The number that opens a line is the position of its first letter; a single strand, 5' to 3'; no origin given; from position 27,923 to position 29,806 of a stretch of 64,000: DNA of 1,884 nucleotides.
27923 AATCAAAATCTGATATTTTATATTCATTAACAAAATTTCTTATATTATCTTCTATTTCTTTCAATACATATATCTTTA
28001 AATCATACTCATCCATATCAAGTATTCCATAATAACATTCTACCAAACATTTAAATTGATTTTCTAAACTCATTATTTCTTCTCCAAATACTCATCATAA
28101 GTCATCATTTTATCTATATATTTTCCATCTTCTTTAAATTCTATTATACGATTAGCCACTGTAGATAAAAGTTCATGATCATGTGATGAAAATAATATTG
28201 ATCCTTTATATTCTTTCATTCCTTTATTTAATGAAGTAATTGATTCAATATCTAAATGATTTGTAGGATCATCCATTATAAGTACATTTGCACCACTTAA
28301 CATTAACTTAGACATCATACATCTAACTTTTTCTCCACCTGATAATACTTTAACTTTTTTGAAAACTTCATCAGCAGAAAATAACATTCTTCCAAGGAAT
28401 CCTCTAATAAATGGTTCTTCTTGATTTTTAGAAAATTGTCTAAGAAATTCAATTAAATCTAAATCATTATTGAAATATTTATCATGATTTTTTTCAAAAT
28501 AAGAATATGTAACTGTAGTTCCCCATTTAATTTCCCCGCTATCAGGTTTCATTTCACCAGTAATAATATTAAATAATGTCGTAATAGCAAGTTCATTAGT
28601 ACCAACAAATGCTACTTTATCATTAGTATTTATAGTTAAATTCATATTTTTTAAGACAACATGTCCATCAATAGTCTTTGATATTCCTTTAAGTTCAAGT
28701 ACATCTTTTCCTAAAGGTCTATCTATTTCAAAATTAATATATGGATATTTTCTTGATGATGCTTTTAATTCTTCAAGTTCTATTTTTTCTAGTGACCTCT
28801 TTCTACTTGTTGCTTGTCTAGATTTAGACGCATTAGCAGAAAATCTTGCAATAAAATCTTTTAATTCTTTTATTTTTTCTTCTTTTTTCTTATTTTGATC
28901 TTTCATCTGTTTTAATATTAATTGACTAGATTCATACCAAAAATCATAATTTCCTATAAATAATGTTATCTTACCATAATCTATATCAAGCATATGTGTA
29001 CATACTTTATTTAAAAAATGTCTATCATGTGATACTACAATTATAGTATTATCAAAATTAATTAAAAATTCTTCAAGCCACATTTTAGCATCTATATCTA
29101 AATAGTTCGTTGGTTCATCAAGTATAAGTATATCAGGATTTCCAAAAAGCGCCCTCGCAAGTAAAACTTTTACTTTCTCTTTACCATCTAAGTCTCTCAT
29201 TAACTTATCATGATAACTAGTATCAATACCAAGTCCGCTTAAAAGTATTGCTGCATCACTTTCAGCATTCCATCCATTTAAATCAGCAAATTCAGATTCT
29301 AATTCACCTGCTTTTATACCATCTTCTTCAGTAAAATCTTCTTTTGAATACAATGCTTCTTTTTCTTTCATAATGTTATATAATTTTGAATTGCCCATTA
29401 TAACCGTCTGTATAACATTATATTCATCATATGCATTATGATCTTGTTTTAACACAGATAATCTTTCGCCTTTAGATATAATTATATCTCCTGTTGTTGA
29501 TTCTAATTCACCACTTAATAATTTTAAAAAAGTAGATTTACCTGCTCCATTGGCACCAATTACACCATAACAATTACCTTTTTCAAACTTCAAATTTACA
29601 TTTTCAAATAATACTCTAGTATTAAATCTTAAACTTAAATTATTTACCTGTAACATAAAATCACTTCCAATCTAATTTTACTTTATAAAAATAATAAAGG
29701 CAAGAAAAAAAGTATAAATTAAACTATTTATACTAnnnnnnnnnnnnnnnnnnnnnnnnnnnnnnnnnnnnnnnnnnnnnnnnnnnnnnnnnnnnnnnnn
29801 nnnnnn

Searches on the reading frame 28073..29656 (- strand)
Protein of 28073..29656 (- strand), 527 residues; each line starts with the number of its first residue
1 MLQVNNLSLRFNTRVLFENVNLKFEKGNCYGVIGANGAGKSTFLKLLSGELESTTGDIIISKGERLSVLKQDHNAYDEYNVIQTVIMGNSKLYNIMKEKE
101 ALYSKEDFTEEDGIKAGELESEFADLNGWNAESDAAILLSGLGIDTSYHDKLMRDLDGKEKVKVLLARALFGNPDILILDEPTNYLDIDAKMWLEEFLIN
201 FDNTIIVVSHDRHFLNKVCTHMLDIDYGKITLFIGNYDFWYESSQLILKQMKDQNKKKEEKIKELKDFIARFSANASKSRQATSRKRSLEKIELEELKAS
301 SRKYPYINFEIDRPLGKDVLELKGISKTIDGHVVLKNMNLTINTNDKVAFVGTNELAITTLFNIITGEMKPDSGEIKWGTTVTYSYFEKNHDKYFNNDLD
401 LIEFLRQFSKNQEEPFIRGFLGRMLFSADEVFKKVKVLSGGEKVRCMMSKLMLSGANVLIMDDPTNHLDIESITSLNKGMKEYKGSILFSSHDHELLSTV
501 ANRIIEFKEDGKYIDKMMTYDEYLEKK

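Call 52: search_protein_families(library=pfam, proteins=[window:28073-29656:-], max_evalue=0.00001)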
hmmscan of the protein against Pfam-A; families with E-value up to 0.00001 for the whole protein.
window:28073-29656:- (527 aa): 4 families
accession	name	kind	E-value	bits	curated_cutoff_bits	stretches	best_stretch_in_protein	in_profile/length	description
PF00005.33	ABC_tran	-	1.1e-39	136.6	25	2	18-184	2-137/137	ABC transporter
PF12848.13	ABC_tran_Xtn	-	8.5e-21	74.3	25.9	1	223-309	1-85/85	ABC transporter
PF13304.12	AAA_21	-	1.1e-08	36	27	0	30-60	2-38/304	AAA domain, putative AbiEii toxin, Type IV TA system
PF02463.25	SMC_N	-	2.4e-06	27.6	40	0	19-505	17-209/220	RecF/RecN/SMC N terminal domain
